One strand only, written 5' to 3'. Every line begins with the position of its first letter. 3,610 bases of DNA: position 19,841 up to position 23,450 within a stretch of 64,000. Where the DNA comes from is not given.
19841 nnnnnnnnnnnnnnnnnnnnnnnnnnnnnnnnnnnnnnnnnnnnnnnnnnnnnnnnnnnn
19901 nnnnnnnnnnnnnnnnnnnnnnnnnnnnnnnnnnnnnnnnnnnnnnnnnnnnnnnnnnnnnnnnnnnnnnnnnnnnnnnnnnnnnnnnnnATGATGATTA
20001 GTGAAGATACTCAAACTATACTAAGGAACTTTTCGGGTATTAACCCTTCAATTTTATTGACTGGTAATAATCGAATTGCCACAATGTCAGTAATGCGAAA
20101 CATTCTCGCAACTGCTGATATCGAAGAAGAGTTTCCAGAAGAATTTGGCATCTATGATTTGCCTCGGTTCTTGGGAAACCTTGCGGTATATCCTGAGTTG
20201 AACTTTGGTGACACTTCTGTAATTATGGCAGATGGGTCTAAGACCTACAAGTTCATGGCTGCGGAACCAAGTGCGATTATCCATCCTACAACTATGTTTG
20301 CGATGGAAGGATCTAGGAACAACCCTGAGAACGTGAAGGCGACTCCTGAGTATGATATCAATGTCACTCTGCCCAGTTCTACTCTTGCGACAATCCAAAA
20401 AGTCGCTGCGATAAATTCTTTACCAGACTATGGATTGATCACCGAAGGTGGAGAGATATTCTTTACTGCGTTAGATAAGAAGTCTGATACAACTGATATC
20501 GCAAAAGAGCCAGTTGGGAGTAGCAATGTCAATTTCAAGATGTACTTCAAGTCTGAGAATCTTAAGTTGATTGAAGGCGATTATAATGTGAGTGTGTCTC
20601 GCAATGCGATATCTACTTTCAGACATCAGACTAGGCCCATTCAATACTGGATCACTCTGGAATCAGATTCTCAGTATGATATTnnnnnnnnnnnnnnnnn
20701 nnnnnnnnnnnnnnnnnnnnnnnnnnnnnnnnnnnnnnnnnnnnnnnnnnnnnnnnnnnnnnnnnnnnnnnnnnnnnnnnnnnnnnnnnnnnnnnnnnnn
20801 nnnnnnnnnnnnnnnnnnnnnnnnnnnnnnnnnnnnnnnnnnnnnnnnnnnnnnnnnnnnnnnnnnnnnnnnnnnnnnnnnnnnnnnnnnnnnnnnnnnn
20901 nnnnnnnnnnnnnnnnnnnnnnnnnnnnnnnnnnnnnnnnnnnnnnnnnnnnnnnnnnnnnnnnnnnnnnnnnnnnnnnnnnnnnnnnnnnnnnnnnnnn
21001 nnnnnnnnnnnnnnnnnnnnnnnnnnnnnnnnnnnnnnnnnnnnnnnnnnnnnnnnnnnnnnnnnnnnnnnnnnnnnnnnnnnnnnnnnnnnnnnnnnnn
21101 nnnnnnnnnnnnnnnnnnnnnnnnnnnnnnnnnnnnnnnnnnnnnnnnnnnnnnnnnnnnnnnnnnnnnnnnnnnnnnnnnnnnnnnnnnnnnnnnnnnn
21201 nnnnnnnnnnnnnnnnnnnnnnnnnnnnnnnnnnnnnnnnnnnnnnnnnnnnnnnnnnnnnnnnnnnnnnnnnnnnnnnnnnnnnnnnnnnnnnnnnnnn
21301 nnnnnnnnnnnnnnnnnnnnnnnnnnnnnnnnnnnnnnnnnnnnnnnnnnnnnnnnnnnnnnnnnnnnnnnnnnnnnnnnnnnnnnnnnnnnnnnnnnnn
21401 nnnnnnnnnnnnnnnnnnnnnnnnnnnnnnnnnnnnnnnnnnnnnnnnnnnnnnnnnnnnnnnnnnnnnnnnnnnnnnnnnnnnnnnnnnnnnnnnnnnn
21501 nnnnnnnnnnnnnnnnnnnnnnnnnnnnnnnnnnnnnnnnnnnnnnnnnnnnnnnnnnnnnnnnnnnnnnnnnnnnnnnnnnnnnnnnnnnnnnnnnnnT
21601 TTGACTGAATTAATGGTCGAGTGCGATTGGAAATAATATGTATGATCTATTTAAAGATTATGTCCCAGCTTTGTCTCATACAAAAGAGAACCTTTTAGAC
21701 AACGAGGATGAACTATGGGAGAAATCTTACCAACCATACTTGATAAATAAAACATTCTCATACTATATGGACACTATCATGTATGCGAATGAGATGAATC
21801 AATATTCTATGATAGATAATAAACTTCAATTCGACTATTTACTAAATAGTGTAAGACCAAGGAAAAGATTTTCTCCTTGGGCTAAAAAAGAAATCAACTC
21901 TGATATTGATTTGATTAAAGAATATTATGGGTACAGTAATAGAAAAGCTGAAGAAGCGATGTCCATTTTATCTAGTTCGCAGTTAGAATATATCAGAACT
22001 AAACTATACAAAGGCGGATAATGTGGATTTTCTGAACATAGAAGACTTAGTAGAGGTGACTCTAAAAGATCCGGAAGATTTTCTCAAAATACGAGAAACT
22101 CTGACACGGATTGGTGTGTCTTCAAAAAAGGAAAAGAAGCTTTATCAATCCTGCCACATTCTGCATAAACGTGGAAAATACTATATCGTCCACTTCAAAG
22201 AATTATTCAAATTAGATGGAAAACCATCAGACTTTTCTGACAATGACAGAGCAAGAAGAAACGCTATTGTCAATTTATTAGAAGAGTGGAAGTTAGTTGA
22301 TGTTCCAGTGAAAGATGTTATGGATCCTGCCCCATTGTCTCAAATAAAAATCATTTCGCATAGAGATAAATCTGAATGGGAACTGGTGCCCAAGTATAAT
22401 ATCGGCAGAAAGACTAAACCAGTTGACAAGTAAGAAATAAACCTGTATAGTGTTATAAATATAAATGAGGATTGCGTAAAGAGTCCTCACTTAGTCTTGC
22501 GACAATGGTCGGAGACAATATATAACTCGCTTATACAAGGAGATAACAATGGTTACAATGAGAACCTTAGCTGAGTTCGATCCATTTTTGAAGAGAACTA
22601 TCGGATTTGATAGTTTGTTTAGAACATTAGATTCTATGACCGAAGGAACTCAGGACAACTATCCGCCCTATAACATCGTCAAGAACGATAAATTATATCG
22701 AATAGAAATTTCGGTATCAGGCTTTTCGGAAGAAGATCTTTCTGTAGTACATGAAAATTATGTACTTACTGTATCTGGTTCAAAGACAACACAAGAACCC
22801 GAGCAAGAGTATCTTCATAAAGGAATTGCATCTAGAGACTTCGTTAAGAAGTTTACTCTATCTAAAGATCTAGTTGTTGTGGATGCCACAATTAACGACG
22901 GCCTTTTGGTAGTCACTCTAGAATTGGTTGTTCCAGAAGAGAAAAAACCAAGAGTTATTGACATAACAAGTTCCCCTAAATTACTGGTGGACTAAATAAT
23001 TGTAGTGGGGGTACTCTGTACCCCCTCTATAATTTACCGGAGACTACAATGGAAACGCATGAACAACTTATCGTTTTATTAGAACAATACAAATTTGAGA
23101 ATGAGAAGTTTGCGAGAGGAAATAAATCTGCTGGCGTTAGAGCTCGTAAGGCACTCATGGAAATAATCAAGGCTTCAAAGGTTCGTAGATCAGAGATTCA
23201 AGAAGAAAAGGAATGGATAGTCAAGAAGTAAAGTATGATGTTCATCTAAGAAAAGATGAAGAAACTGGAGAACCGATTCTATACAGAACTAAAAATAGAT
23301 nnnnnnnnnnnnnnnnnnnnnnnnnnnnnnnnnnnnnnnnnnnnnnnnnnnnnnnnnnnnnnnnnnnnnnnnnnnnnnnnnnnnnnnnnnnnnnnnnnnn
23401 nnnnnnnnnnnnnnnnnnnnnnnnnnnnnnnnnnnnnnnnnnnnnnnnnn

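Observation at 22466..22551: Phage-encoded ROSE-like RNA thermometer upstream of hsp20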

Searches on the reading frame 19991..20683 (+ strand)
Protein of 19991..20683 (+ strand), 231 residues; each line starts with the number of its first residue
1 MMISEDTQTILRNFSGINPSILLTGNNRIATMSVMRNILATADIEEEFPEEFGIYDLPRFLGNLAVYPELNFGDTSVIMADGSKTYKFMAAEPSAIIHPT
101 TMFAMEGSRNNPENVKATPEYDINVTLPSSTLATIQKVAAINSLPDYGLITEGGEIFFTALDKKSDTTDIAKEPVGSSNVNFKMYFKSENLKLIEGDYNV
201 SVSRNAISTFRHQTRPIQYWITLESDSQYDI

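Call 81: search_dna_similar(query=window:19991-20683:+, collection=phages, mode=protein, max_rows=12)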
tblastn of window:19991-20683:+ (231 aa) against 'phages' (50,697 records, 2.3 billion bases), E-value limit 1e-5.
Records with a match: 2126; places in all: 2127; records where one place covers at least 80% of the query: 1609.
Best place of each record, by identity: <60% 2126.
By first word of the organism name: Escherichia 632; Synechococcus 377; Klebsiella 214; Salmonella 193; Vibrio 112; Shigella 87; Aeromonas 66; Cyanophage 61; Enterobacter 53; Enterobacteria 48; and 46 more.
By host as written in the record: - 419; Escherichia coli 267; Synechococcus 107; Klebsiella pneumoniae 60; Synechococcus sp. 38; Escherichia coli O157:H7 35; Salmonella enterica 30; Synechococcus sp. WH7803 28; and 434 more.
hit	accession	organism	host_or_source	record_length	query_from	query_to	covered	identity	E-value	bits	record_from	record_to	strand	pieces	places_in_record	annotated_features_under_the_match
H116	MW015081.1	Synechococcus phage S-SRM01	Synechococcus sp. KCZYC6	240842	1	230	100%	39.5%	7e-44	162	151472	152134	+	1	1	DNA polymerase | hypothetical protein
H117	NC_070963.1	Synechococcus phage S-SRM01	Synechococcus sp. KCZYC6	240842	1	230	100%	39.5%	7e-44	162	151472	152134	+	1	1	DNA polymerase | nucleotide kinase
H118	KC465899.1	Pelagibacter phage HTVC008M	Candidatus Pelagibacter ubique HTCC1062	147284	1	229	99%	39.5%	7e-50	179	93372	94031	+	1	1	sliding clamp DNA polymerase accessory protein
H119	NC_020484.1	Pelagibacter phage HTVC008M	Candidatus Pelagibacter ubique HTCC1062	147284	1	229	99%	39.5%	7e-50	179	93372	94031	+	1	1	DNA polymerase processivity factor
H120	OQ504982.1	Synechococcus phage S-8S53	Parasynechococcus marenigrum WH 8102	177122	1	229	99%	39.4%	7e-46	168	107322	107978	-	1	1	sliding clamp DNA polymerase accessory protein | hypothetical protein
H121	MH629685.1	Synechococcus virus S-PRM1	Synechococcus sp. WH 7803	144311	1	229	99%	39.4%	1e-45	167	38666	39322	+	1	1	sliding clamp DNA polymerase accessory protein | hypothetical protein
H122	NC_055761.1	Synechococcus virus S-PRM1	Synechococcus sp. WH 7803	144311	1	229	99%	39.4%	1e-45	167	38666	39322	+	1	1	DNA polymerase processivity factor | hypothetical protein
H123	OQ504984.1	Synechococcus phage S-8S56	Parasynechococcus marenigrum WH 8102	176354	1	229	99%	39.4%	1e-45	167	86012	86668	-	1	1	sliding clamp DNA polymerase accessory protein | hypothetical protein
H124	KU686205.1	Synechococcus phage S-CAM9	Synechococcus sp.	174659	1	229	99%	39.4%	2e-45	167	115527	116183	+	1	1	sliding clamp DNA polymerase accessory protein | hypothetical protein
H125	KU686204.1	Synechococcus phage S-CAM9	Synechococcus sp.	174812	1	229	99%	39.4%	2e-45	167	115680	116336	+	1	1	sliding clamp DNA polymerase accessory protein | hypothetical protein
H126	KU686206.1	Synechococcus phage S-CAM9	Synechococcus sp.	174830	1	229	99%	39.4%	2e-45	167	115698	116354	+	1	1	sliding clamp DNA polymerase accessory protein | hypothetical protein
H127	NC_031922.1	Synechococcus phage S-CAM9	Synechococcus sp.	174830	1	229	99%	39.4%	2e-45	167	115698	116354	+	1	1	DNA polymerase processivity factor | hypothetical protein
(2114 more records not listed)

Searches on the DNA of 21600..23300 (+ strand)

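Call 4: search_rna_families(source=window, start=22300, end=22700, threshold=evalue, max_evalue=10, show_alignments=5)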
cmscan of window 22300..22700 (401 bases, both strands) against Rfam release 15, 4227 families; matches with E-value up to 10: 2.
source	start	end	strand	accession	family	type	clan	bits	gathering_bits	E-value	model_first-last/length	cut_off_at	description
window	22342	22400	-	RF00727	bantam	Gene; miRNA;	CL00091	16.8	61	2.1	1-82/82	no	bantam microRNA precursor family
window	22506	22554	+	RF02523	ROSE_3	Cis-reg; thermoregulator;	-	13.4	43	3.5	1-69/69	no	Repression of heat shock gene expression (ROSE) element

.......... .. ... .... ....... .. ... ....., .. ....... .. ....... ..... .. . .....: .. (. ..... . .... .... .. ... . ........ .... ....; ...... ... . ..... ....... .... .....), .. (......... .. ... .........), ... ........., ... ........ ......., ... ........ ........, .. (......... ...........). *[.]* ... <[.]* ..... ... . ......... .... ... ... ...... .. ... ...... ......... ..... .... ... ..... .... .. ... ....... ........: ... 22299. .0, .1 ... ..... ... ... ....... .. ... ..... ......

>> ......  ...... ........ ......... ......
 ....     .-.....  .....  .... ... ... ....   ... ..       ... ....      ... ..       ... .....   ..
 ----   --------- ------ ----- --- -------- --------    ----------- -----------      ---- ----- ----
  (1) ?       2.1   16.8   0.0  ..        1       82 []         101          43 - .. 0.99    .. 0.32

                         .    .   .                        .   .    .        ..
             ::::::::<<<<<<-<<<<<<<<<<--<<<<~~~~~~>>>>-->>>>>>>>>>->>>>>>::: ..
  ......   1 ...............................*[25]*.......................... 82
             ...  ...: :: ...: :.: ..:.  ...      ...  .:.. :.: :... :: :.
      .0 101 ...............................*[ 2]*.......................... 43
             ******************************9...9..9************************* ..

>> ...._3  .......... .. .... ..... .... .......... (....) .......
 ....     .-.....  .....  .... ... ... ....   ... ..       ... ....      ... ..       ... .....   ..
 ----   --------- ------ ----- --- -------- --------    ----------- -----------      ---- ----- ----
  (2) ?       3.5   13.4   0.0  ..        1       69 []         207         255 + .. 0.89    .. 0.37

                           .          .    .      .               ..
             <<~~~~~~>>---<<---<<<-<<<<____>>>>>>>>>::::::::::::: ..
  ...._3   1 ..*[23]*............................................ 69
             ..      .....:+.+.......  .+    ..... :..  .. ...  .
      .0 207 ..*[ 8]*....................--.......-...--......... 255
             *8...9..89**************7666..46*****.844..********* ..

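Call 6: search_dna_similar(query=window:21600-23300:+, collection=phages, mode=distant, max_rows=40)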
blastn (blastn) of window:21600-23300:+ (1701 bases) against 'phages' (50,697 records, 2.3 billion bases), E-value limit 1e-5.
Records with a match: 1420; places in all: 1421; records where one place covers at least 80% of the query: 0.
Best place of each record, by identity: 60-80% 1420.
By first word of the organism name: Escherichia 522; Synechococcus 311; Klebsiella 221; Shigella 75; Cyanophage 51; Enterobacteria 43; Enterobacter 38; Yersinia 24; Prochlorococcus 22; Aeromonas 21; and 24 more.
By host as written in the record: - 246; Escherichia coli 216; Synechococcus 100; Klebsiella pneumoniae 53; Synechococcus sp. 32; Synechococcus sp. WH7803 26; Escherichia coli B 24; Escherichia coli O157:H7 22; and 286 more.
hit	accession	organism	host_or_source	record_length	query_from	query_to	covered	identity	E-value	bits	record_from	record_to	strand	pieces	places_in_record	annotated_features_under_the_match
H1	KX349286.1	Synechococcus phage S-RIM8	Synechococcus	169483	116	812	41%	65.3%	7e-31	142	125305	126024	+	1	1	endoribonuclease translational repressor of early genes | clamp loader subunit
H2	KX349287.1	Synechococcus phage S-RIM8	Synechococcus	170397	116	812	41%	65.3%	7e-31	142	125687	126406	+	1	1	endoribonuclease translational repressor of early genes | clamp loader subunit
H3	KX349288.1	Synechococcus phage S-RIM8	Synechococcus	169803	116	812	41%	65.3%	7e-31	142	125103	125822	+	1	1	endoribonuclease translational repressor of early genes | clamp loader subunit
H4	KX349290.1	Synechococcus phage S-RIM8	Synechococcus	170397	116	812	41%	65.3%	7e-31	142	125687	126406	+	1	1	endoribonuclease translational repressor of early genes | clamp loader subunit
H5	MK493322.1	Synechococcus phage S-RIM8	Synechococcus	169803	116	812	41%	65.3%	7e-31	142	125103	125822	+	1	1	endoribonuclease translational repressor of early genes | clamp loader subunit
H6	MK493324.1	Synechococcus phage S-RIM8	Synechococcus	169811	116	812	41%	65.3%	7e-31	142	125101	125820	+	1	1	endoribonuclease translational repressor of early genes | clamp loader subunit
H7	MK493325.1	Synechococcus phage S-RIM8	Synechococcus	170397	116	812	41%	65.3%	7e-31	142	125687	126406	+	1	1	endoribonuclease translational repressor of early genes | clamp loader subunit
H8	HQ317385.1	Synechococcus phage S-RIM8 A.HR5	Synechococcus sp. WH7803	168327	116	812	41%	65.2%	9e-30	138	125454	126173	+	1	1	photosynthetic apparatus regulatory protein regA | clamp loader subunit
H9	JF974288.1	Synechococcus phage S-RIM8 A.HR1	Synechococcus sp. WH7803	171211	116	812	41%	65.2%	9e-30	138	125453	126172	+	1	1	RegA | clamp loader subunit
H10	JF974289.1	Synechococcus phage S-RIM8 A.HR3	Synechococcus sp. WH7803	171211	116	812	41%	65.2%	9e-30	138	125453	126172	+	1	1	RegA | clamp loader subunit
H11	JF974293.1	Synechococcus phage KBS-M-1A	Synechococcus sp. WH7803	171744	116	812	41%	65.2%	9e-30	138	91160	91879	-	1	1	RegA | clamp loader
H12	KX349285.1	Synechococcus phage S-RIM8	Synechococcus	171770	116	812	41%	65.2%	9e-30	138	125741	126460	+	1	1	endoribonuclease translational repressor of early genes | clamp loader subunit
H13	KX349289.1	Synechococcus phage S-RIM8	Synechococcus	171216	116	812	41%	65.2%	9e-30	138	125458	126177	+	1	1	endoribonuclease translational repressor of early genes | clamp loader subunit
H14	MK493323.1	Synechococcus phage S-RIM8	Synechococcus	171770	116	812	41%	65.2%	9e-30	138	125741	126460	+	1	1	endoribonuclease translational repressor of early genes | clamp loader subunit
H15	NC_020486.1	Synechococcus phage S-RIM8 A.HR1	Synechococcus sp. WH7803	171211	116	812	41%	65.2%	9e-30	138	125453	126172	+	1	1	translation repressor | clamp loader of DNA polymerase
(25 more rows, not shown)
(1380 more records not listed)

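Call 37: search_rna_families(sources=[L008, L013, L021, L025, L060, L071, L077, L019, L083, L084, L085, L086, L087, L090, L092, L100, L148, L151, L124, L110], threshold=evalue, max_evalue=10)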
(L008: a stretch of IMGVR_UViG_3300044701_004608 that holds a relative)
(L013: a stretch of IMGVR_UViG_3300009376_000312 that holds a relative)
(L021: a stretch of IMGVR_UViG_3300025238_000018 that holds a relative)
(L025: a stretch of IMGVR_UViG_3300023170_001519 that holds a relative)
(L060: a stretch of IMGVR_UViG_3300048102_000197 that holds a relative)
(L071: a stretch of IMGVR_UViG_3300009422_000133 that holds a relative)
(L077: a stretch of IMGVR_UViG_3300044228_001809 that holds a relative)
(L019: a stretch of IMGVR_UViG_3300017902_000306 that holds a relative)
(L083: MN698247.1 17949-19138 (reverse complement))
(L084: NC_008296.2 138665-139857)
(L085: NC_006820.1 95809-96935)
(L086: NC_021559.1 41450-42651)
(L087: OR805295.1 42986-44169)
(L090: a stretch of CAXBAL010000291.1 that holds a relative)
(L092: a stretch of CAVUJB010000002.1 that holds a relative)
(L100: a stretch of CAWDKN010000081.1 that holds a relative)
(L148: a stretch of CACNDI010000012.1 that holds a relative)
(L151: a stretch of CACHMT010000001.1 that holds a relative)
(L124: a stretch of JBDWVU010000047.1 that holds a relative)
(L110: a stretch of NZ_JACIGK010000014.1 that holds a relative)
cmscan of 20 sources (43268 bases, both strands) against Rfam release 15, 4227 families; matches with E-value up to 10: 21.
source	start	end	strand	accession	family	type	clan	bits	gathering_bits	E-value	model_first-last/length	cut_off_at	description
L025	3334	3402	+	RF00005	tRNA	Gene; tRNA;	CL00001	53.4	29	8e-09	1-70/71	3'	tRNA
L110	1252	1325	-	RF03406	mir-3099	Gene; miRNA;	-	36.7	95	0.00065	1-84/84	no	mir-3099 microRNA precursor family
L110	1252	1325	+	RF04240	mir-4716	Gene; miRNA;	-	36.4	76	0.00039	1-84/84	no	mir-4716 microRNA precursor family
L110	1254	1323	+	RF04096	mir-4433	Gene; miRNA;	-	33.7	77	0.0053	1-83/83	no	mir-4433 microRNA precursor family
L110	1254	1323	-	RF04096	mir-4433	Gene; miRNA;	-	31.2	77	0.023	1-83/83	no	mir-4433 microRNA precursor family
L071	1102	1160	+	RF02064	STnc370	Gene; sRNA;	-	28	54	10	1-71/71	no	Enterobacterial sRNA STnc370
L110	1249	1328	-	RF04281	mir-8791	Gene; miRNA;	CL00146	25.8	85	0.43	1-77/77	no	mir-8791 microRNA precursor family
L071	421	499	+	RF02980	freshwater-2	Cis-reg;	-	25.7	49.9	6.3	1-84/84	no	freshwater-2 RNA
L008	2718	2783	-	RF00490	S-element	Cis-reg;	-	23.7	47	9.6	1-67/67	no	S-element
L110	1247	1330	+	RF03791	mir-4526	Gene; miRNA;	-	23.5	100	4.7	1-87/87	no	mir-4526 microRNA precursor family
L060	1222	1246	-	RF01328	CRISPR-DR17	Gene; CRISPR;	CL00014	23.4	42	4.4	1-25/25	no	CRISPR RNA direct repeat element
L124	1086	1188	-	RF00082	SraG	Gene; sRNA;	-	23.3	50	7.2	1-177/177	no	SraG RNA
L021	1390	1443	+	RF02399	NsiR1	Gene; sRNA;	-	20.9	39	7.8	1-60/60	no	Nitrogen stress-induced RNA 1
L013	3342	3370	-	RF00612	SNORD75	Gene; snRNA; snoRNA; CD-box;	-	20.3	50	0.77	34-62/62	5'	Small nucleolar RNA SNORD75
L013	639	692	-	RF02117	FMR1-AS1_1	Gene; lncRNA;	-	20.3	40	1.5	1-56/56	no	FMR1 antisense RNA 1 conserved region 1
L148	99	143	-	RF02842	RefA1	Gene; sRNA;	-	20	94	3.8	1-222/222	no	Enterococcus sRNA A1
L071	1004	1028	+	RF01748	nuoG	Cis-reg;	-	19.9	33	6.7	1-43/43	no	nuoG RNA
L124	1081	1112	+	RF02880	MH_s15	Gene; sRNA;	-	19.4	123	0.77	16-47/277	no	Mesorhizobail RNA 15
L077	469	545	+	RF01390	isrG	Gene; sRNA;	-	18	100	0.79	1-279/279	no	isrG Hfq binding RNA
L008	1100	1163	-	RF00622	CPEB3_ribozyme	Gene; ribozyme;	-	17.8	35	4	1-78/78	no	Mammalian CPEB3 ribozyme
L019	505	543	+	RF01136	sR28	Gene; snRNA; snoRNA; CD-box;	-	15.5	39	9.7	1-55/55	no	Small nucleolar RNA sR28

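Call 38: search_rna_families(source=L071, start=380, end=520, threshold=evalue, max_evalue=10, show_alignments=4)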
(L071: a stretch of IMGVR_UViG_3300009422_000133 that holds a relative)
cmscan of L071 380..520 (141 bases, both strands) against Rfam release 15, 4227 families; matches with E-value up to 10: 9.
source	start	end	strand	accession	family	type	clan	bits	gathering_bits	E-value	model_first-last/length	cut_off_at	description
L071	436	502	+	RF02523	ROSE_3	Cis-reg; thermoregulator;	-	25.8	43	0.00086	1-69/69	no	Repression of heat shock gene expression (ROSE) element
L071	421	499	+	RF02980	freshwater-2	Cis-reg;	-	25.7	49.9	0.021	1-84/84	no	freshwater-2 RNA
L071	490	520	+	RF02338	GlsR16_miR3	Gene; snRNA; snoRNA; CD-box;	-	14.9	100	0.68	1-31/77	3'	Giardia snoRNA GlsR16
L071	428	511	+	RF01871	MALAT1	Gene; lncRNA;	-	14.6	70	9.1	1-95/95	no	Metastasis associated lung adenocarcinoma transcript 1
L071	422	497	+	RF01054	preQ1-II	Cis-reg; riboswitch;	-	14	47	6.8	1-99/99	no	PreQ1-II (pre queuosine) riboswitch aptamer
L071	448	520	-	RF04246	MIR169_8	Gene; miRNA;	CL00098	13.7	107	4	67-137/137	5'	MIR169_8 microRNA precursor family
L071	432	520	-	RF02709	TeloSII_ncR43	Gene; sRNA;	-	10.7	298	1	180-277/277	5'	TeloSII non coding RNA 43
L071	389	520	+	RF01477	rli43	Gene; sRNA;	-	9.6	100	2.4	1-130/255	3'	Listeria sRNA rli43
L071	380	461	-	RF01946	KCNQ1OT1_1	Gene; lncRNA;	-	5.2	70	1.2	271-351/464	3'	KCNQ1 overlapping transcript 1 conserved region 1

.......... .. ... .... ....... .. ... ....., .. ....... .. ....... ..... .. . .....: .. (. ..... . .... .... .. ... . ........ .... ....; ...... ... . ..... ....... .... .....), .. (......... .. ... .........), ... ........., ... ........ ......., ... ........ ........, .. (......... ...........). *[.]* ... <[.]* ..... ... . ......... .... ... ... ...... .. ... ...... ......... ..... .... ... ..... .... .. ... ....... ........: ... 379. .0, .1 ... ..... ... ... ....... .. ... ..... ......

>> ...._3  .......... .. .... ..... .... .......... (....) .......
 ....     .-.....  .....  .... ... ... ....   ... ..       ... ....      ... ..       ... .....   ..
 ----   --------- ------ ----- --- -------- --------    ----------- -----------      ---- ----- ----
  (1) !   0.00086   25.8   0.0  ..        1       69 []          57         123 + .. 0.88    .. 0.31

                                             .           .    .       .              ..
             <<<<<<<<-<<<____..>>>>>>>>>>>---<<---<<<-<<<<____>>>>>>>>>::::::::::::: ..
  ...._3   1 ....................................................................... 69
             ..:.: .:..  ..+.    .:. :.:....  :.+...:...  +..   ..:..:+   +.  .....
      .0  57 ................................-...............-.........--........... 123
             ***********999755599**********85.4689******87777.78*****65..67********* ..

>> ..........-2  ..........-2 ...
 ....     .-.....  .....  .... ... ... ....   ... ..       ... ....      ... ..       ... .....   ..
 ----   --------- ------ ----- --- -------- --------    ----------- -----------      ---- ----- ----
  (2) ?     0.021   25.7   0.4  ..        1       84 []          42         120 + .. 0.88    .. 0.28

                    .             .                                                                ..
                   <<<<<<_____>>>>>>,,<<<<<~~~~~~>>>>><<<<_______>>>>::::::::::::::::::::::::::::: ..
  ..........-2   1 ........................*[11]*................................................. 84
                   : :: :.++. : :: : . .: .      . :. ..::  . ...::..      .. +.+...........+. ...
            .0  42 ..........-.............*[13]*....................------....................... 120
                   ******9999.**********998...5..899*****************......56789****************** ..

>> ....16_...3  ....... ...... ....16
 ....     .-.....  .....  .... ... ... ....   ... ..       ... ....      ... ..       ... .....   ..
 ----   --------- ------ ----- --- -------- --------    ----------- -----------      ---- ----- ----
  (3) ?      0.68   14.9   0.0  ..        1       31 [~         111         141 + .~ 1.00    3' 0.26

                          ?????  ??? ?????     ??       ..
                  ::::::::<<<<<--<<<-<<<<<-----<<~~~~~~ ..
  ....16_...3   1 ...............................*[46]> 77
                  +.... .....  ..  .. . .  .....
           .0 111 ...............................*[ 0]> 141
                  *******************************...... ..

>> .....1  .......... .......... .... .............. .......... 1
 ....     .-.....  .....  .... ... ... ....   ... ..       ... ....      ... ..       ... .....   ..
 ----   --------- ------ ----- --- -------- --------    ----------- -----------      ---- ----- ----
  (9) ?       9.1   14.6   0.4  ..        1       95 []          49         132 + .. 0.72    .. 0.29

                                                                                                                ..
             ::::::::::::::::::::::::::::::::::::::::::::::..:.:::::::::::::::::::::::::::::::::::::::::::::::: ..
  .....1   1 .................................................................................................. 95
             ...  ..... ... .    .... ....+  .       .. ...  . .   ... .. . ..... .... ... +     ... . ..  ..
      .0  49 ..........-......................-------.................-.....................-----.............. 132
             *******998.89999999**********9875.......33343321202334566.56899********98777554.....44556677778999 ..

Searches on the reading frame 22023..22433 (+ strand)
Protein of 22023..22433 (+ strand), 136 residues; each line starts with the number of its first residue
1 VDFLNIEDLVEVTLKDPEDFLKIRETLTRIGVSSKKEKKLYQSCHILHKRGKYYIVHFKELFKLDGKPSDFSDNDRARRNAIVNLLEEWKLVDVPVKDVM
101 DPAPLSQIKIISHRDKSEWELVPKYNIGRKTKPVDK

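Call 7: search_protein_families(library=pfam, proteins=[window:22023-22433:+], max_evalue=0.01)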
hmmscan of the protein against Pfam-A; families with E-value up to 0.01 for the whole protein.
window:22023-22433:+ (136 aa): 1 family
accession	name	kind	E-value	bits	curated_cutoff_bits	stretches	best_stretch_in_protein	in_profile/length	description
PF01818.22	Translat_reg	-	4.2e-43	146.6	25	1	9-128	1-122/122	Bacteriophage translational regulator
